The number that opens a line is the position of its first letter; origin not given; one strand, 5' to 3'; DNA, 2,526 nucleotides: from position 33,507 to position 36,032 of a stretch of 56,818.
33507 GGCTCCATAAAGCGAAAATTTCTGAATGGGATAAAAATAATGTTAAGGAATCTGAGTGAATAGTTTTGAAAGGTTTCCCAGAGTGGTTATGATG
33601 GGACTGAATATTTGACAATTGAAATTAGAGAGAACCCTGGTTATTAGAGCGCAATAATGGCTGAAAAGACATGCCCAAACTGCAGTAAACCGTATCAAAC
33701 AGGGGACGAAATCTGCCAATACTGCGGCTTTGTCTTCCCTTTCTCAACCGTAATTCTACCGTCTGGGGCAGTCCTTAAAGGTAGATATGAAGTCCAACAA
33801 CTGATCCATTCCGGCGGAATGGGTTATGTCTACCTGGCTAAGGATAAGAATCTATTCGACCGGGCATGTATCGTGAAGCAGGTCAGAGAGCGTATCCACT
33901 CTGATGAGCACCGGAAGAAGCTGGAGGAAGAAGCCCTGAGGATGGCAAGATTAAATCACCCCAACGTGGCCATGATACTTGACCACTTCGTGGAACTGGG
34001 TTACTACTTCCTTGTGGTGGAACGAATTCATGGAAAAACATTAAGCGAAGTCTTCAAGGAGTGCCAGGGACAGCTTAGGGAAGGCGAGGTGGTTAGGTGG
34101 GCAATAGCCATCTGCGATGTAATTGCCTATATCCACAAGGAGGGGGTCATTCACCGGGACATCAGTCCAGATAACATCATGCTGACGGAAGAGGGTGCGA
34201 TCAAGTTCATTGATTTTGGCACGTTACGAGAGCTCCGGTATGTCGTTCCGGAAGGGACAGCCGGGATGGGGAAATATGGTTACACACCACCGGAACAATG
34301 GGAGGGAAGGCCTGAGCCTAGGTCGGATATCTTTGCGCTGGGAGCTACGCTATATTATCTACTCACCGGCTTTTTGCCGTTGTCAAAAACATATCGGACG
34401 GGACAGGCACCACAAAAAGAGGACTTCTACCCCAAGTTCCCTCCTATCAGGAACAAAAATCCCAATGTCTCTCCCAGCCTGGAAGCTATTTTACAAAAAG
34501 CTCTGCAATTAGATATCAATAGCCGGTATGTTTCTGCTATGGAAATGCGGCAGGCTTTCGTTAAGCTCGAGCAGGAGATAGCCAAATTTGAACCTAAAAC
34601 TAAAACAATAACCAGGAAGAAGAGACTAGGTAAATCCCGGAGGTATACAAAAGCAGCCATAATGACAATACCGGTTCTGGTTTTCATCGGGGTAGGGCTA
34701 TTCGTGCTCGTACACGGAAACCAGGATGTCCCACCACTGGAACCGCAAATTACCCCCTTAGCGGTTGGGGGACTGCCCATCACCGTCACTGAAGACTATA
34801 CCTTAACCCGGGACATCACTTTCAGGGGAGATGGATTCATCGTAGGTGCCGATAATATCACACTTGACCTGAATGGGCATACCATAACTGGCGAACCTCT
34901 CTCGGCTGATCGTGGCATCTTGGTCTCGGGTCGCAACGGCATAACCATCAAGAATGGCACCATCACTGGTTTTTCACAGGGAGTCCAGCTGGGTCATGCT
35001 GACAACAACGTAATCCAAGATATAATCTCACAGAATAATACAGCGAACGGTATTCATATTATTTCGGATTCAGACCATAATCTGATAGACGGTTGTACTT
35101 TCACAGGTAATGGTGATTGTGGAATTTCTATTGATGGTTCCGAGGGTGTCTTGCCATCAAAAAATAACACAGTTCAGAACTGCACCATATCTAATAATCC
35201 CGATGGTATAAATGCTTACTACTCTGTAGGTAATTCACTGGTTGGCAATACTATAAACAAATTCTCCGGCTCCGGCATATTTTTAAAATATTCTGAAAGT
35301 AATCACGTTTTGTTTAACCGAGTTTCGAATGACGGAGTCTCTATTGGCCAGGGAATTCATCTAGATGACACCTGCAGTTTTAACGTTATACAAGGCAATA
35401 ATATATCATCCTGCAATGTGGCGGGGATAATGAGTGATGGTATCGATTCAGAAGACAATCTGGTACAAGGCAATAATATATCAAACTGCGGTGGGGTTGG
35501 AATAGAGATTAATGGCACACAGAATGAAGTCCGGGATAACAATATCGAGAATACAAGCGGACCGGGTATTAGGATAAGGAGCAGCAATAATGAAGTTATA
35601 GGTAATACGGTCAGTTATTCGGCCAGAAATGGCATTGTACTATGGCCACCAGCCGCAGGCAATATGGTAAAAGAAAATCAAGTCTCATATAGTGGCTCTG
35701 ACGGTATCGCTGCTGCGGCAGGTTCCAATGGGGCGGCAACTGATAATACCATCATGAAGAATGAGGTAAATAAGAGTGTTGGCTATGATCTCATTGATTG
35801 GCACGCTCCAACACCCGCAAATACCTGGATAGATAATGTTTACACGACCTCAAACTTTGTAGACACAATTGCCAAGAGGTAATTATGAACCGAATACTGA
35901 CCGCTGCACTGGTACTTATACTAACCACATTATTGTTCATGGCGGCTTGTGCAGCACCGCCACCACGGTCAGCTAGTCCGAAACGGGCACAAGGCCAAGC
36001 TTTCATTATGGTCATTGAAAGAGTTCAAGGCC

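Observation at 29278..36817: Island-borne FHA / Ser-Thr kinase / PP2C module with shuffled extracellular beta-helix and binding-protein-like domains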

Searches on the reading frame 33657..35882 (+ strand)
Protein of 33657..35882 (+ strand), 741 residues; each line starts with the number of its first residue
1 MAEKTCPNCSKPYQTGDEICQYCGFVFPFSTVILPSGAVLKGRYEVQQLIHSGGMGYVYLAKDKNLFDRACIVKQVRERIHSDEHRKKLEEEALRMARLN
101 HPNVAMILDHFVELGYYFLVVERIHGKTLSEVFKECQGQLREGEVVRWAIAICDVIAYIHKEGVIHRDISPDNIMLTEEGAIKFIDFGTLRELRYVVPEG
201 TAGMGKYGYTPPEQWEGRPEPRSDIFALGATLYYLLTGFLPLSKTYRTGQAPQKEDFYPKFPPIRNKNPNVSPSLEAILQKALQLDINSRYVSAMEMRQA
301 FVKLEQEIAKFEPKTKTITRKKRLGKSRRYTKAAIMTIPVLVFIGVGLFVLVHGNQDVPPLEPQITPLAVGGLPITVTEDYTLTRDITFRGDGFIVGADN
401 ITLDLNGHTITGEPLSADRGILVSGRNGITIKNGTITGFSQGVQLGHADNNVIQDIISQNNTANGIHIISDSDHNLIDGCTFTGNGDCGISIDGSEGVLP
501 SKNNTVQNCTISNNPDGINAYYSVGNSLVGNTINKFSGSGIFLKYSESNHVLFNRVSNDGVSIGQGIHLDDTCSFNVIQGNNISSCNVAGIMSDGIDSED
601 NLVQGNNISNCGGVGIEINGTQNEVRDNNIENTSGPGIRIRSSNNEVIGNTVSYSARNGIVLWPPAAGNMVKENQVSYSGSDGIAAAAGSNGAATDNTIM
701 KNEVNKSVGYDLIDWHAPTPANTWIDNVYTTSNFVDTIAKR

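Call 3: search_protein_families(library=pfam, proteins=[window:33657-35879:+], max_evalue=0.01)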
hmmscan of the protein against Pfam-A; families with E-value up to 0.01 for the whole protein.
window:33657-35879:+ (741 aa): 10 families
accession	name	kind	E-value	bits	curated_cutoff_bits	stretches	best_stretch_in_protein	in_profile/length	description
PF00069.31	Pkinase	-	1.1e-36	127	31.7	1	44-296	1-256/263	Protein kinase domain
PF13229.12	Beta_helix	-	4.5e-33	114.6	25.9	3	460-592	20-143/158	Right handed beta helix region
PF05048.19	NosD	-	2e-27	96.5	23.6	3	501-592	68-154/212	Periplasmic copper-binding protein (NosD)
PF07714.23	PK_Tyr_Ser-Thr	-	1.9e-25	90.1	23.1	1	46-290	3-248/258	Protein tyrosine and serine/threonine kinase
PF14531.12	Kinase-like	-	1e-08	35.2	25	1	143-265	143-268/289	Kinase-like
PF03109.22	ABC1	-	2.6e-06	27.2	22.9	1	118-193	144-217/244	ABC1 atypical kinase-like domain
PF01636.29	APH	-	2.4e-05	24.6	23.2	1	161-190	167-197/239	Phosphotransferase enzyme family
PF13248.11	Zn_ribbon_3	-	0.00017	21.4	27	1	3-24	2-23/26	zinc-ribbon domain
PF13240.11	Zn_Ribbon_1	-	0.0025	18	25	1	6-25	2-21/23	zinc-ribbon domain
PF17667.7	Pkinase_fungal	-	0.0053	16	24.1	1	160-179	304-323/387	Fungal protein kinase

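Call 4: search_protein_families(library=ncbifam, proteins=[window:33657-35879:+], max_evalue=0.01)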
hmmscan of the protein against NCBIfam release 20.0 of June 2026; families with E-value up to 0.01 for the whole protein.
window:33657-35879:+ (741 aa): 23 families
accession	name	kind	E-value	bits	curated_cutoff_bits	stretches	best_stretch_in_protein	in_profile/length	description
NF033483.0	PknB_PASTA_kin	equivalog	1.1e-59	203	450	1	37-316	2-280/563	Stk1 family PASTA domain-containing Ser/Thr kinase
NF038150.1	lanthi_synth_IV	equivalog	1.5e-39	136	650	1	37-315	184-467/851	class IV lanthionine synthetase LanL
NF047741.1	antiphage_MADS6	equivalog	5.5e-35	121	460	2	155-315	311-471/612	methylation-associated defense system protein kinase MAD6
NF052427.1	StpK7MSMEG_1200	equivalog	3.4e-30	105.1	900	1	42-350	7-317/601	serine/threonine protein kinase StpK7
NF009651.0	PRK13184.1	equivalog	3.8e-23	81.4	839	1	42-322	2-308/932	serine/threonine-protein kinase PknD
NF038151.1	lanthi_synth_III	equivalog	2.2e-22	79.3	575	1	40-266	218-452/833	class III lanthionine synthetase LanKC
TIGR03903.1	TOMM_kin_cyc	equivalog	4.7e-21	74.4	705.75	1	71-304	6-247/1267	TOMM system kinase/cyclase fusion protein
NF033442.0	BREX_PglW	equivalog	5.3e-21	74.1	990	1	36-328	506-795/1391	BREX system serine/threonine kinase PglW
TIGR03804.1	para_beta_helix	repeat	1.3e-18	66.4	19.45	4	501-534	7-40/44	parallel beta-helix repeat protein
NF053615.1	SerThrKinAfsKStmc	equivalog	3e-14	52.6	1300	1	42-242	13-213/809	protein serine/threonine kinase AfsK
TIGR03724.2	arch_bud32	equivalog_domain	4.2e-10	39.4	125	1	86-188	37-129/193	KEOPS complex kinase/ATPase Bud32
NF058632.1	SerThrKinPrkT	equivalog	1.5e-08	34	280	1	40-323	19-280/322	serine/threonine protein kinase PrkT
NF011460.0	PRK14879.1-1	equivalog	2.6e-08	33.3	199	1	83-191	54-158/232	Kae1-associated kinase Bud32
NF041408.1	XopAU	subfamily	6.4e-08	32.6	450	1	108-230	283-409/498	XopAU family type III secretion system effector serine/threonine kinase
NF011462.0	PRK14879.1-3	equivalog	1.6e-06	28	174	1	86-188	40-126/192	Kae1-associated kinase Bud32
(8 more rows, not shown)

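Call 13: find_encoding_contigs(protein=window:33657-35882:+, flank=10000)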
Protein window:33657-35882:+ (741 aa): no gene with exactly this product is on record in the collection.

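Call 18: find_related_loci(query=window:33657-35879:+, collection=genome_contigs, flank=10000)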
Query window:33657-35879:+ (741 aa) in genome_contigs; peptide patterns used: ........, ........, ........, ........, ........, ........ (x = any residue, [..] = any of these).
36 stretches matched a pattern; 1 encode a relative of the query (tblastn E <= 1e-3); 1 distinct loci.
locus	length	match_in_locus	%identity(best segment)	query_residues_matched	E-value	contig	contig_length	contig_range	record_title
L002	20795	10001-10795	26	42-297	1e-19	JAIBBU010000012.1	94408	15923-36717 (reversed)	MAG: Oligoflexia bacterium isolate SSF28 NODE_3741_length_94408_cov_7.320489, whole genome shotgun sequence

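Call 19: find_homologous_proteins(query=window:33657-35879:+, max_evalue=1e-20)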
Query window:33657-35879:+ (741 aa): 519 proteins with E <= 1e-20 among 8000 candidates; the best 120 are listed.
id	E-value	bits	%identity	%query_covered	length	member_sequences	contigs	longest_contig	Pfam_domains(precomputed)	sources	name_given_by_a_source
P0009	0.0e+0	1706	100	100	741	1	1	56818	PF07714.24,PF13229.13,PF00069.32,PF03109.23,PF14531.13,PF05048.20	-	-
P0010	0.0e+0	1443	85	99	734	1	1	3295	PF07714.24,PF13229.13,PF00069.32,PF03109.23,PF14531.13,PF05048.20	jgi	-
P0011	1.4e-168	580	69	50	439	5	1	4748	PF13229.13,PF05048.20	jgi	-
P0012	1.7e-166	573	70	48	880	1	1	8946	PF21760.4,PF07714.24,PF00069.32,PF13385.14,PF03109.23,PF14531.13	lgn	-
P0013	9.1e-163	561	68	48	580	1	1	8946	PF07714.24,PF00069.32,PF03109.23,PF14531.13,PF13248.12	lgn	-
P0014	3.5e-157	543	69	46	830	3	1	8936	PF07714.24,PF00069.32,PF06439.19,PF03109.23,PF14531.13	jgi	-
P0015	1.0e-155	538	66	48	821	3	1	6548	PF07714.24,PF00069.32,PF03109.23,PF14531.13,PF00041.28,PF16656.12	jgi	-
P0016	3.6e-155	536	64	51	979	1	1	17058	PF07714.24,PF19501.6,PF00069.32,PF13360.14,PF03109.23,PF13570.14,PF14531.13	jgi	jgi:serine/threonine protein kinase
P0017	3.2e-154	533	71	42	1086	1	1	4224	PF07714.24,PF00069.32,PF03109.23,PF14531.13,PF18933.7,PF00041.28,PF16656.12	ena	-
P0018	5.9e-154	532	66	48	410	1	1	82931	PF07714.24,PF00069.32,PF03109.23,PF14531.13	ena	-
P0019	1.5e-153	531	71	42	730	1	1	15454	PF07714.24,PF00069.32,PF03109.23,PF14531.13,PF00041.28,PF16656.12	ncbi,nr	ncbi:MAG: protein kinase [Dehalococcoidia bacterium]|nr:protein kinase [Dehalococcoidia bacterium]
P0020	3.4e-153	529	72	40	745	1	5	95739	PF07714.24,PF00069.32,PF03109.23,PF14531.13,PF00041.28,PF16656.12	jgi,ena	-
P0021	5.5e-153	529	72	43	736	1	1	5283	PF07714.24,PF00069.32,PF03109.23,PF14531.13,PF00041.28,PF16656.12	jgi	jgi:serine/threonine-protein kinase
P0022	1.7e-152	527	69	43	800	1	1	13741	PF07714.24,PF00069.32,PF03109.23,PF14531.13,PF18933.7,PF00041.28,PF01636.30,PF16656.12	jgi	jgi:serine/threonine protein kinase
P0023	1.9e-152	527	62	48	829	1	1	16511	PF07714.24,PF00069.32,PF03109.23,PF14531.13,PF18933.7,PF00041.28,PF16656.12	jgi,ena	-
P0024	2.6e-152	527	73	40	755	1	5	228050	PF07714.24,PF00069.32,PF03109.23,PF14531.13,PF00041.28,PF16656.12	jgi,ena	-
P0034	4.8e-150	519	64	48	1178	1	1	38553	PF07714.24,PF00069.32,PF03109.23,PF14531.13,PF00496.28,PF13248.12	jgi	jgi:peptide/nickel transport system substrate-binding protein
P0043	1.2e-147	511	71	42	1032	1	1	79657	PF19190.7,PF07714.24,PF00069.32,PF22076.3,PF03109.23,PF14531.13,PF22544.3,PF13248.12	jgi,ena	-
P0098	3.4e-126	440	65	41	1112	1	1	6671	PF07714.24,PF13229.13,PF00069.32,PF03109.23,PF14531.13,PF01636.30,PF05048.20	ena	-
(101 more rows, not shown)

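Call 20: find_encoding_contigs(protein=P0010, flank=10000)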
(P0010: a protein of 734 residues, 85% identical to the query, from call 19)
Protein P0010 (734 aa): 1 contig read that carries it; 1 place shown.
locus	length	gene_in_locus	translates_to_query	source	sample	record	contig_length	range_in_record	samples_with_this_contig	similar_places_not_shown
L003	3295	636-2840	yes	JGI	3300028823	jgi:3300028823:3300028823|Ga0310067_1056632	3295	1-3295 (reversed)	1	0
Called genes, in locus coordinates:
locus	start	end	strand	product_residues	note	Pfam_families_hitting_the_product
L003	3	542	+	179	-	?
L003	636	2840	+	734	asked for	PF00069:Pkinase, PF07714:PK_Tyr_Ser-Thr, PF03109:ABC1 (weak), PF05048:NosD, PF13229:Beta_helix, PF05048:NosD, PF13229:Beta_helix, PF13229:Beta_helix, +2 more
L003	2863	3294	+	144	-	?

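Call 21: find_encoding_contigs(protein=P0011, flank=10000)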
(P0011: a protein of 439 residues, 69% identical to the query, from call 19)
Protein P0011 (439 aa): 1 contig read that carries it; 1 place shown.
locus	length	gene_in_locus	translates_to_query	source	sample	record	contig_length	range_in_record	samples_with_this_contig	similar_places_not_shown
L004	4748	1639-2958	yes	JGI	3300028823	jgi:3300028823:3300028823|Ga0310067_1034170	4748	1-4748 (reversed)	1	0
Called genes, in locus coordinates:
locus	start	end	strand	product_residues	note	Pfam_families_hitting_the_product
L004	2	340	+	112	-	?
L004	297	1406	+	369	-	PF00877:NLPC_P60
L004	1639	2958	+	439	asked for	PF05048:NosD, PF13229:Beta_helix, PF05048:NosD, PF13229:Beta_helix, PF05048:NosD (weak), PF13229:Beta_helix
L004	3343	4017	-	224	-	PF16697:Yop-YscD_cpl, PF00498:FHA, PF00486:Trans_reg_C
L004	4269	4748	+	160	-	?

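Call 22: find_encoding_contigs(protein=P0098, flank=10000)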
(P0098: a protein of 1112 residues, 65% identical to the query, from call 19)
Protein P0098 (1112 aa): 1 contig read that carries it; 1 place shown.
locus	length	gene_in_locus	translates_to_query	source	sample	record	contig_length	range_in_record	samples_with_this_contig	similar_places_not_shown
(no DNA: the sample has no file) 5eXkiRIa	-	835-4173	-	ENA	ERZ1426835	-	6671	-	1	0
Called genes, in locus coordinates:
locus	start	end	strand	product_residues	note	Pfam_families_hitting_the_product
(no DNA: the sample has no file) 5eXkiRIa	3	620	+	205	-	?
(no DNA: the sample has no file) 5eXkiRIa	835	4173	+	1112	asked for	PF00069:Pkinase, PF01636:APH (faint), PF03109:ABC1 (weak), PF07714:PK_Tyr_Ser-Thr, PF14531:Kinase-like (faint), PF05048:NosD, PF13229:Beta_helix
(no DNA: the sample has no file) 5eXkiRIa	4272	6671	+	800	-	?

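Call 52: find_encoding_contigs(protein=P0024, flank=10000, max_places=2)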
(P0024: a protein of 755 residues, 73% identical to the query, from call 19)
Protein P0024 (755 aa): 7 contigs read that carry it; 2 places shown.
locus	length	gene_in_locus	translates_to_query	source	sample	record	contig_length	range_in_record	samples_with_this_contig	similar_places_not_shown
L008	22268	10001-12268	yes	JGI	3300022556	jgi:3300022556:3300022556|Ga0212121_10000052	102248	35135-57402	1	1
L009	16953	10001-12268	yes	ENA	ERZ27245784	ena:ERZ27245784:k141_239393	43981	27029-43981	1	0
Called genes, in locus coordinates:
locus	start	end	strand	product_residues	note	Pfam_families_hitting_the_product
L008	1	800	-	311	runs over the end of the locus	PF05853:BKACE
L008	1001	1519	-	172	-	-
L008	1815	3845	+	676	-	PF22745:Nlig-Ia, PF01653:DNA_ligase_aden, PF03120:OB_DNA_ligase, PF03119:DNA_ligase_ZBD, PF00633:HHH (faint), PF12826:HHH_2, PF14520:HHH_5, PF00533:BRCT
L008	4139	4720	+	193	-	PF01195:Pept_tRNA_hydro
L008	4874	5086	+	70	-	-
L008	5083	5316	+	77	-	PF07927:HicA_toxin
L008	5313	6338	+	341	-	PF02230:Abhydrolase_2, PF10503:Esterase_PHB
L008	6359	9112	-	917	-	PF00498:FHA, PF16697:Yop-YscD_cpl, PF16697:Yop-YscD_cpl, PF00498:FHA, PF00005:ABC_tran, PF02463:SMC_N (weak), PF01061:ABC2_membrane, PF12698:ABC2_membrane_3 (weak), +1 more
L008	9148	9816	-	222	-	PF16697:Yop-YscD_cpl, PF00498:FHA, PF00486:Trans_reg_C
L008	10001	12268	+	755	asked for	PF00069:Pkinase, PF07714:PK_Tyr_Ser-Thr, PF03109:ABC1 (weak), PF14531:Kinase-like (weak), PF00041:fn3 (weak), PF16656:Pur_ac_phosph_N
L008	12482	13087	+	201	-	PF00498:FHA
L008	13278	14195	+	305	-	PF00481:PP2C, PF13672:PP2C_2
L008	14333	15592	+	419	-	PF00092:VWA, PF13519:VWA_2, PF13768:VWA_3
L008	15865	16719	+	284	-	PF00795:CN_hydrolase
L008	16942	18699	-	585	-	PF02463:SMC_N, PF13175:AAA_15 (weak), PF13476:AAA_23 (faint), PF13555:AAA_29 (faint)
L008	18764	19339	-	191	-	PF02525:Flavodoxin_2, PF03358:FMN_red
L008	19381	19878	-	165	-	PF00254:FKBP_C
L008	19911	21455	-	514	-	PF00890:FAD_binding_2 (faint), PF01266:DAO (faint), PF13450:NAD_binding_8, PF01593:Amino_oxidase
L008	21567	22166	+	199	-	PF02481:DNA_processg_A (weak), PF18306:LDcluster4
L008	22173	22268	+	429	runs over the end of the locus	PF03952:Enolase_N, PF00113:Enolase_C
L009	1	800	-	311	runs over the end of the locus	PF05853:BKACE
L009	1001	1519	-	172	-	-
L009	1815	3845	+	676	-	PF22745:Nlig-Ia, PF01653:DNA_ligase_aden, PF03120:OB_DNA_ligase, PF03119:DNA_ligase_ZBD, PF00633:HHH (faint), PF12826:HHH_2, PF14520:HHH_5, PF00533:BRCT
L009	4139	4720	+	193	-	PF01195:Pept_tRNA_hydro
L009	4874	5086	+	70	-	-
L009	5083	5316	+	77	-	PF07927:HicA_toxin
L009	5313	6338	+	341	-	PF02230:Abhydrolase_2, PF10503:Esterase_PHB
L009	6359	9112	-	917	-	PF00498:FHA, PF16697:Yop-YscD_cpl, PF16697:Yop-YscD_cpl, PF00498:FHA, PF00005:ABC_tran, PF02463:SMC_N (weak), PF01061:ABC2_membrane, PF12698:ABC2_membrane_3 (weak), +1 more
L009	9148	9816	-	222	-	PF16697:Yop-YscD_cpl, PF00498:FHA, PF00486:Trans_reg_C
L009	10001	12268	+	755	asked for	PF00069:Pkinase, PF07714:PK_Tyr_Ser-Thr, PF03109:ABC1 (weak), PF14531:Kinase-like (weak), PF00041:fn3 (weak), PF16656:Pur_ac_phosph_N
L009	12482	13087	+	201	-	PF00498:FHA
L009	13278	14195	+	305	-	PF00481:PP2C, PF13672:PP2C_2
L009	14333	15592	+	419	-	PF00092:VWA, PF13519:VWA_2, PF13768:VWA_3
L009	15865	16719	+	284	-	PF00795:CN_hydrolase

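Call 53: find_encoding_contigs(protein=P0043, flank=10000, max_places=2)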
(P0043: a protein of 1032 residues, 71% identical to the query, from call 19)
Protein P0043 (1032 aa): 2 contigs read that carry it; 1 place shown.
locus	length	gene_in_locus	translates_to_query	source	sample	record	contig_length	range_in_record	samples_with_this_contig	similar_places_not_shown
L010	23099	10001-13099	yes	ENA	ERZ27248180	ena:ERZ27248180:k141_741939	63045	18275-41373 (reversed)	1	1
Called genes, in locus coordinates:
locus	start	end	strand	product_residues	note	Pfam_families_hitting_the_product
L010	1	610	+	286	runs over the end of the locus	PF18822:CdvA (weak)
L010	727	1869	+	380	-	PF16697:Yop-YscD_cpl (weak), PF00498:FHA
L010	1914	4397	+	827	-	PF00069:Pkinase, PF07714:PK_Tyr_Ser-Thr, PF14531:Kinase-like, PF26550:Tricorn_2nd, PF07676:PD40, PF23381:Beta-prop_IFT122_1st, PF26549:Tricorn_N, PF07676:PD40, +11 more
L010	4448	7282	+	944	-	PF13248:Zn_ribbon_3 (weak), PF00069:Pkinase, PF07714:PK_Tyr_Ser-Thr, PF03109:ABC1 (weak), PF13570:Beta-prop_ACSF4, PF13360:PQQ_2, PF13570:Beta-prop_ACSF4, PF13360:PQQ_2, +7 more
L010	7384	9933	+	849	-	PF13248:Zn_ribbon_3 (faint), PF00069:Pkinase, PF07714:PK_Tyr_Ser-Thr, PF03109:ABC1 (weak), PF13570:Beta-prop_ACSF4, PF13360:PQQ_2, PF13570:Beta-prop_ACSF4, PF13360:PQQ_2, +2 more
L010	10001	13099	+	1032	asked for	PF13248:Zn_ribbon_3 (weak), PF00069:Pkinase, PF03109:ABC1 (weak), PF07714:PK_Tyr_Ser-Thr, PF14531:Kinase-like (weak), PF19190:BACON_2 (faint), PF22076:Cep192_D6 (faint), PF22544:HYDIN_VesB_CFA65-like_Ig (weak)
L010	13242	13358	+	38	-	-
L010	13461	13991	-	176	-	-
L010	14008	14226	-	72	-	-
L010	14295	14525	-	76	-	-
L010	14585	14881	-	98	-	-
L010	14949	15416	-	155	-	-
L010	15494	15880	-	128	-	-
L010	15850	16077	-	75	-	-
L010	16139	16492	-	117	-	-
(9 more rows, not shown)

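Call 56: find_encoding_contigs(protein=P0012, flank=10000, max_places=1)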
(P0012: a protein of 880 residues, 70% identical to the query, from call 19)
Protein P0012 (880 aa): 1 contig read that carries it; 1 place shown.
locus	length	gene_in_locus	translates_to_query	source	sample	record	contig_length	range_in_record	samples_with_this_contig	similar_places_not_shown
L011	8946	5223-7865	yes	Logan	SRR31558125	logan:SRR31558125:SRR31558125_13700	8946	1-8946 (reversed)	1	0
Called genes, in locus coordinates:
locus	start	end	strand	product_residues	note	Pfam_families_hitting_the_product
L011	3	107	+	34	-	?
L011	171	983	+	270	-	PF00498:FHA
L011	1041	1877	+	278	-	PF00481:PP2C, PF13672:PP2C_2, PF07228:SpoIIE (faint)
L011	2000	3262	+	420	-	PF00092:VWA, PF13519:VWA_2, PF13768:VWA_3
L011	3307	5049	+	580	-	PF13248:Zn_ribbon_3 (weak), PF00069:Pkinase, PF07714:PK_Tyr_Ser-Thr, PF03109:ABC1, PF14531:Kinase-like (weak)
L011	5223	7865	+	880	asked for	PF00069:Pkinase, PF07714:PK_Tyr_Ser-Thr, PF03109:ABC1 (weak), PF14531:Kinase-like (weak), PF21760:SecD_1st, PF13385:Laminin_G_3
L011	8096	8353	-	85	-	-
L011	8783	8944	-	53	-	?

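Call 57: find_encoding_contigs(protein=P0016, flank=10000, max_places=1)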
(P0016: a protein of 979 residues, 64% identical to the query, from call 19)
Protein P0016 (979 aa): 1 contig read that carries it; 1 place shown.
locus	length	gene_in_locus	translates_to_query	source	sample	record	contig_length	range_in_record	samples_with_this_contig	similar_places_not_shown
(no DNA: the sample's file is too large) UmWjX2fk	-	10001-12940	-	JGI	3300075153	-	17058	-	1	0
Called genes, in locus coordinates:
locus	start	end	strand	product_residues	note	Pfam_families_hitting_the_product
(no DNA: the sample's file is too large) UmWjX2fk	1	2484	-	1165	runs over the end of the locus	PF12729:4HB_MCP_1 (weak), PF00672:HAMP, PF00989:PAS (weak), PF13426:PAS_9, PF00512:HisKA, PF02518:HATPase_c, PF00072:Response_reg, PF00072:Response_reg, +7 more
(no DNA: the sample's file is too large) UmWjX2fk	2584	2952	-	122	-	PF00072:Response_reg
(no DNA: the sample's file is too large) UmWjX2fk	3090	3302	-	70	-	PF12728:HTH_17 (weak)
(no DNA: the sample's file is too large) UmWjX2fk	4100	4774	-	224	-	PF16697:Yop-YscD_cpl, PF00498:FHA, PF00486:Trans_reg_C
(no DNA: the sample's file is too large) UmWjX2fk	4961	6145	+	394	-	PF00498:FHA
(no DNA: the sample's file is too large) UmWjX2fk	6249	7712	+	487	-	PF00089:Trypsin, PF13365:Trypsin_2, PF14373:Imm_superinfect, PF00498:FHA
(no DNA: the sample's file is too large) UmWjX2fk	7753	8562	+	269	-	PF00481:PP2C, PF13672:PP2C_2, PF07228:SpoIIE (faint)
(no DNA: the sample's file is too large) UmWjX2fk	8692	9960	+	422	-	PF00092:VWA, PF13519:VWA_2, PF13768:VWA_3 (weak)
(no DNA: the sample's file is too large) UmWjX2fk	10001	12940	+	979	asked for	PF00069:Pkinase, PF07714:PK_Tyr_Ser-Thr, PF03109:ABC1 (weak), PF14531:Kinase-like (weak), PF13570:Beta-prop_ACSF4, PF19501:PcRGLX_1st (faint), PF13360:PQQ_2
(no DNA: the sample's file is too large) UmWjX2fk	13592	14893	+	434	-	?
